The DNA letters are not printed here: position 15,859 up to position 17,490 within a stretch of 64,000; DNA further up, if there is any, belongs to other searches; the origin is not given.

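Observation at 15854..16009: Unannotated 51-codon ORF translationally coupled (TAATG) to the radical SAM/SPASM gene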

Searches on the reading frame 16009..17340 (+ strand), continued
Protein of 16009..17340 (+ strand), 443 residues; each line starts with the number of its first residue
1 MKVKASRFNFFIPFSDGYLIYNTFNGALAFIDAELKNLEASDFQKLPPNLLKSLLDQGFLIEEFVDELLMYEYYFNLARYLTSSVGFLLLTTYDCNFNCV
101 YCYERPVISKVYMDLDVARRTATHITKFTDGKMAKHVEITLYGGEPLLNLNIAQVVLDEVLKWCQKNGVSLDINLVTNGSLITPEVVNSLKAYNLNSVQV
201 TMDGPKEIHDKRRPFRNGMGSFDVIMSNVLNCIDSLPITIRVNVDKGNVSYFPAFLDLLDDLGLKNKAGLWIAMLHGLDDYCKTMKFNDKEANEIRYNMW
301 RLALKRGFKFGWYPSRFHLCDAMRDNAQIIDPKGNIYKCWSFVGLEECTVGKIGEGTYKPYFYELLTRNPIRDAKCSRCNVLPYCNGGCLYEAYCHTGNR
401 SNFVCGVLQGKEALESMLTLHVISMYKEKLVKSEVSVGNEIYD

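Call 66: search_protein_families(library=ncbifam, proteins=[L141:2855-4180:+, L018:3001-4332:+, L010:2956-4341:+, L004:2986-4380:+, L024:3004-4317:+], max_evalue=0.1)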
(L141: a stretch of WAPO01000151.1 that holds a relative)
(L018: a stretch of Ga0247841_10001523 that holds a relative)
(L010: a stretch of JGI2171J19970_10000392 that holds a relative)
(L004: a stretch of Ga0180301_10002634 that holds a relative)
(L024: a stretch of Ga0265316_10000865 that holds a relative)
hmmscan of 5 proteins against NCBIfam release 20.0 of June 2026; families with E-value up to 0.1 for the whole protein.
L141:2855-4180:+ (441 aa): 69 families (the best 25 are shown)
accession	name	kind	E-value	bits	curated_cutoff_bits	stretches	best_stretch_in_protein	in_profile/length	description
TIGR04463.1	rSAM_vs_C_rich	equivalog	4.7e-90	302.4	525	1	7-402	1-399/438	TIGR04463 family radical SAM/SPASM RiPP maturase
TIGR04334.1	rSAM_Clo7bot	equivalog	1.5e-87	294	600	1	3-428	1-438/440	radical SAM/SPASM domain Clo7bot peptide maturase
NF038107.1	rSAM_NF038107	equivalog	1.5e-69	234.9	600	1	2-398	1-401/444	Cys-every-fifth radical SAM/SPASM peptide maturase CefB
NF052473.1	rSAM_FlmE_OhkG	exception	2.5e-59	201.2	500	1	2-432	1-464/481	FlmE/OhkG family radical SAM/SPASM peptide maturase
TIGR04280.1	geopep_mat_rSAM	hypoth_equivalog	9.1e-54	183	400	1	15-402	17-397/428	geopeptide radical SAM maturase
NF047865.1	rSAM_PapB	equivalog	3.3e-51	174.5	340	1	93-399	10-318/330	PapB family radical SAM/SPASM ranthipeptide maturase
TIGR04064.1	rSAM_nif11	equivalog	6.9e-34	117.3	518.7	2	54-236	69-226/459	nif11-like peptide radical SAM maturase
NF041298.1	rSAM_mat_DynA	equivalog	2.6e-32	112.2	450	1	89-402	4-326/356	dynobactin maturation radical SAM/SPASM protein DynA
TIGR03974.1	rSAM_six_Cys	equivalog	4.8e-29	101.5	425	1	57-403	72-422/451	thioether cross-link-forming SCIFF peptide maturase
TIGR03906.1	quino_hemo_SAM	equivalog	9.2e-29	100.4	453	2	86-263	94-270/467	quinohemoprotein amine dehydrogenase maturation protein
TIGR03942.1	sulfatase_rSAM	equivalog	6.1e-27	94.6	349.45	1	93-410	8-337/363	anaerobic sulfatase maturase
TIGR04068.1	rSAM_ocin_clost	equivalog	9.1e-27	94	500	1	17-307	11-301/462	Cys-rich peptide radical SAM maturase CcpM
TIGR04136.1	rSAM_FibroRumin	equivalog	1.2e-26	93.6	400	1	94-405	99-426/458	FibroRumin system radical SAM peptide maturase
NF041707.1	rSAM_YhhB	equivalog_domain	4.1e-25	88.5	445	1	95-239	11-157/369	cyclophane-forming radical SAM/SPASM peptide maturase YhhB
NF040492.1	not_ScfB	exception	1.7e-24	86.5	855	1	69-401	80-419/450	ScfB-related radical SAM/SPASM orphan maturase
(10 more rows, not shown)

L018:3001-4332:+ (443 aa): 67 families (the best 25 are shown)
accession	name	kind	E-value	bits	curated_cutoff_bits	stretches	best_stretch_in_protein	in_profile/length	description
TIGR04280.1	geopep_mat_rSAM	hypoth_equivalog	6.1e-92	308.8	400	1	1-433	1-422/428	geopeptide radical SAM maturase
NF038107.1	rSAM_NF038107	equivalog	6e-63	213.1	600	1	1-419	1-416/444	Cys-every-fifth radical SAM/SPASM peptide maturase CefB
TIGR04463.1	rSAM_vs_C_rich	equivalog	3.5e-49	167.8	525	1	6-410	1-400/438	TIGR04463 family radical SAM/SPASM RiPP maturase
NF052473.1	rSAM_FlmE_OhkG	exception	2.5e-44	151.8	500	1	2-401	2-425/481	FlmE/OhkG family radical SAM/SPASM peptide maturase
TIGR04334.1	rSAM_Clo7bot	equivalog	1.2e-41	142.8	600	1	3-424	2-423/440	radical SAM/SPASM domain Clo7bot peptide maturase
NF047865.1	rSAM_PapB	equivalog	8.9e-38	130.3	340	1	91-413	6-326/330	PapB family radical SAM/SPASM ranthipeptide maturase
TIGR04064.1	rSAM_nif11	equivalog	1.9e-33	115.9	518.7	2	23-242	17-231/459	nif11-like peptide radical SAM maturase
TIGR03974.1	rSAM_six_Cys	equivalog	1.1e-29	103.6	425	1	47-415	54-428/451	thioether cross-link-forming SCIFF peptide maturase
NF041298.1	rSAM_mat_DynA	equivalog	7.1e-29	100.9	450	2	92-264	5-176/356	dynobactin maturation radical SAM/SPASM protein DynA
TIGR04068.1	rSAM_ocin_clost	equivalog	2.8e-28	99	500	1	16-239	8-236/462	Cys-rich peptide radical SAM maturase CcpM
NF040492.1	not_ScfB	exception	9.5e-26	90.7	855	1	67-413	71-425/450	ScfB-related radical SAM/SPASM orphan maturase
TIGR03906.1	quino_hemo_SAM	equivalog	4.6e-23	81.6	453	1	41-240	53-246/467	quinohemoprotein amine dehydrogenase maturation protein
TIGR03942.1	sulfatase_rSAM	equivalog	1.3e-21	77.1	349.45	1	95-413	8-334/363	anaerobic sulfatase maturase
NF041707.1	rSAM_YhhB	equivalog_domain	1.4e-19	70.3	445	1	97-238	11-155/369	cyclophane-forming radical SAM/SPASM peptide maturase YhhB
TIGR03978.1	rSAM_paired_1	equivalog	2e-18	66.4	370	1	16-238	11-230/466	His-Xaa-Ser system radical SAM maturase HxsB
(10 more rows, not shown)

L010:2956-4341:+ (461 aa): 76 families (the best 25 are shown)
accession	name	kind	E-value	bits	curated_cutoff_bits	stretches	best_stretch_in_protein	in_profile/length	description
NF038107.1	rSAM_NF038107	equivalog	2.2e-115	386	600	1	16-454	1-440/444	Cys-every-fifth radical SAM/SPASM peptide maturase CefB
TIGR04463.1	rSAM_vs_C_rich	equivalog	1.9e-63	214.7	525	1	22-415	2-395/438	TIGR04463 family radical SAM/SPASM RiPP maturase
TIGR04334.1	rSAM_Clo7bot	equivalog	2.1e-58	198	600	1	17-415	1-406/440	radical SAM/SPASM domain Clo7bot peptide maturase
TIGR04280.1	geopep_mat_rSAM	hypoth_equivalog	1.1e-50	172.9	400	1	16-430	1-408/428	geopeptide radical SAM maturase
NF047865.1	rSAM_PapB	equivalog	1.5e-47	162.5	340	1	102-423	4-325/330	PapB family radical SAM/SPASM ranthipeptide maturase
NF052473.1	rSAM_FlmE_OhkG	exception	1.1e-35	123.3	500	1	16-418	1-432/481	FlmE/OhkG family radical SAM/SPASM peptide maturase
NF041298.1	rSAM_mat_DynA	equivalog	7.8e-34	117.2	450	1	108-433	8-340/356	dynobactin maturation radical SAM/SPASM protein DynA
TIGR04064.1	rSAM_nif11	equivalog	1.1e-31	110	518.7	2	94-243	71-218/459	nif11-like peptide radical SAM maturase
TIGR03974.1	rSAM_six_Cys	equivalog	1.6e-28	99.8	425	1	49-426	49-428/451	thioether cross-link-forming SCIFF peptide maturase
TIGR03906.1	quino_hemo_SAM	equivalog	5.5e-26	91.2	453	1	63-426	60-426/467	quinohemoprotein amine dehydrogenase maturation protein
NF041707.1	rSAM_YhhB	equivalog_domain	6e-26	91.2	445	1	107-253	8-156/369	cyclophane-forming radical SAM/SPASM peptide maturase YhhB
NF040492.1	not_ScfB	exception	1.1e-25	90.5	855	1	101-421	95-422/450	ScfB-related radical SAM/SPASM orphan maturase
TIGR03942.1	sulfatase_rSAM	equivalog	6.8e-25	87.9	349.45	1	108-418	8-328/363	anaerobic sulfatase maturase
TIGR04068.1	rSAM_ocin_clost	equivalog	5.1e-24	85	500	1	29-250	7-233/462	Cys-rich peptide radical SAM maturase CcpM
TIGR04136.1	rSAM_FibroRumin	equivalog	1.2e-22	80.4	400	1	105-419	95-423/458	FibroRumin system radical SAM peptide maturase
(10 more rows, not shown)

L004:2986-4380:+ (464 aa): 69 families (the best 25 are shown)
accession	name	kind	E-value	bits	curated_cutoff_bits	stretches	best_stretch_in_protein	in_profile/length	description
NF038107.1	rSAM_NF038107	equivalog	7.4e-79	265.6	600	1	7-462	3-440/444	Cys-every-fifth radical SAM/SPASM peptide maturase CefB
TIGR04463.1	rSAM_vs_C_rich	equivalog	7.9e-64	216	525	1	11-426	2-399/438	TIGR04463 family radical SAM/SPASM RiPP maturase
TIGR04334.1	rSAM_Clo7bot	equivalog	4.6e-58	196.9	600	1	7-456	2-436/440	radical SAM/SPASM domain Clo7bot peptide maturase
TIGR04280.1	geopep_mat_rSAM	hypoth_equivalog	1.3e-54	185.9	400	1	65-430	51-401/428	geopeptide radical SAM maturase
NF052473.1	rSAM_FlmE_OhkG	exception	5.9e-46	157.2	500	1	7-455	3-458/481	FlmE/OhkG family radical SAM/SPASM peptide maturase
NF047865.1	rSAM_PapB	equivalog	5.1e-40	137.7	340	1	103-430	7-325/330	PapB family radical SAM/SPASM ranthipeptide maturase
TIGR04064.1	rSAM_nif11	equivalog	2.7e-32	112.1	518.7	1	104-259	83-232/459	nif11-like peptide radical SAM maturase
TIGR04068.1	rSAM_ocin_clost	equivalog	5.6e-31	107.9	500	1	20-263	10-244/462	Cys-rich peptide radical SAM maturase CcpM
TIGR03974.1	rSAM_six_Cys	equivalog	2.3e-26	92.7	425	1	65-253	67-246/451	thioether cross-link-forming SCIFF peptide maturase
TIGR03906.1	quino_hemo_SAM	equivalog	4e-26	91.7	453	1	106-253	101-243/467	quinohemoprotein amine dehydrogenase maturation protein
TIGR03942.1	sulfatase_rSAM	equivalog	8e-25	87.7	349.45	1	107-448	9-353/363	anaerobic sulfatase maturase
TIGR03978.1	rSAM_paired_1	equivalog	1.4e-23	83.4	370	1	17-252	10-228/466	His-Xaa-Ser system radical SAM maturase HxsB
NF041298.1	rSAM_mat_DynA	equivalog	3.7e-23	82.1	450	1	103-286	5-181/356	dynobactin maturation radical SAM/SPASM protein DynA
NF041707.1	rSAM_YhhB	equivalog_domain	7.3e-23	81.1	445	1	102-249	5-150/369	cyclophane-forming radical SAM/SPASM peptide maturase YhhB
TIGR04083.1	rSAM_pep_methan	hypoth_equivalog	1.3e-21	76.9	300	2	102-232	3-121/376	TIGR04083 family peptide-modifying radical SAM enzyme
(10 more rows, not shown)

L024:3004-4317:+ (437 aa): 69 families (the best 25 are shown)
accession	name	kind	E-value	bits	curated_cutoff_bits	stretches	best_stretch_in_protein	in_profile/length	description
TIGR04280.1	geopep_mat_rSAM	hypoth_equivalog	2.4e-79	267.3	400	1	1-426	1-421/428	geopeptide radical SAM maturase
NF038107.1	rSAM_NF038107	equivalog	3e-53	181.2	600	1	4-402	4-405/444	Cys-every-fifth radical SAM/SPASM peptide maturase CefB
TIGR04463.1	rSAM_vs_C_rich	equivalog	1.7e-51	175.4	525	1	16-400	9-397/438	TIGR04463 family radical SAM/SPASM RiPP maturase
TIGR04334.1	rSAM_Clo7bot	equivalog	1.8e-38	132.4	600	1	15-435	12-438/440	radical SAM/SPASM domain Clo7bot peptide maturase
NF052473.1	rSAM_FlmE_OhkG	exception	1.5e-37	129.4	500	1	12-266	11-278/481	FlmE/OhkG family radical SAM/SPASM peptide maturase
NF047865.1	rSAM_PapB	equivalog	1.9e-34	119.4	340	1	93-399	6-318/330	PapB family radical SAM/SPASM ranthipeptide maturase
TIGR04064.1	rSAM_nif11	equivalog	2.6e-32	112.1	518.7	1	13-236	7-223/459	nif11-like peptide radical SAM maturase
TIGR04068.1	rSAM_ocin_clost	equivalog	1.5e-30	106.6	500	1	17-238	9-233/462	Cys-rich peptide radical SAM maturase CcpM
TIGR03906.1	quino_hemo_SAM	equivalog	2.4e-27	95.7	453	2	26-235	37-239/467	quinohemoprotein amine dehydrogenase maturation protein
TIGR03974.1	rSAM_six_Cys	equivalog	1.2e-26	93.6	425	2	36-236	43-243/451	thioether cross-link-forming SCIFF peptide maturase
NF041298.1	rSAM_mat_DynA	equivalog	5e-25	88.2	450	2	94-273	5-183/356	dynobactin maturation radical SAM/SPASM protein DynA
TIGR04163.1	rSAM_cobopep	equivalog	6.4e-21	74.6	375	1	95-399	69-389/428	peptide-modifying radical SAM enzyme CbpB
NF040492.1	not_ScfB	exception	8.7e-21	74.3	855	1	76-237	80-242/450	ScfB-related radical SAM/SPASM orphan maturase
TIGR03978.1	rSAM_paired_1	equivalog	3.2e-20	72.3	370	1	19-239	14-229/466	His-Xaa-Ser system radical SAM maturase HxsB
NF041707.1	rSAM_YhhB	equivalog_domain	7.9e-20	71.1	445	1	99-238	11-153/369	cyclophane-forming radical SAM/SPASM peptide maturase YhhB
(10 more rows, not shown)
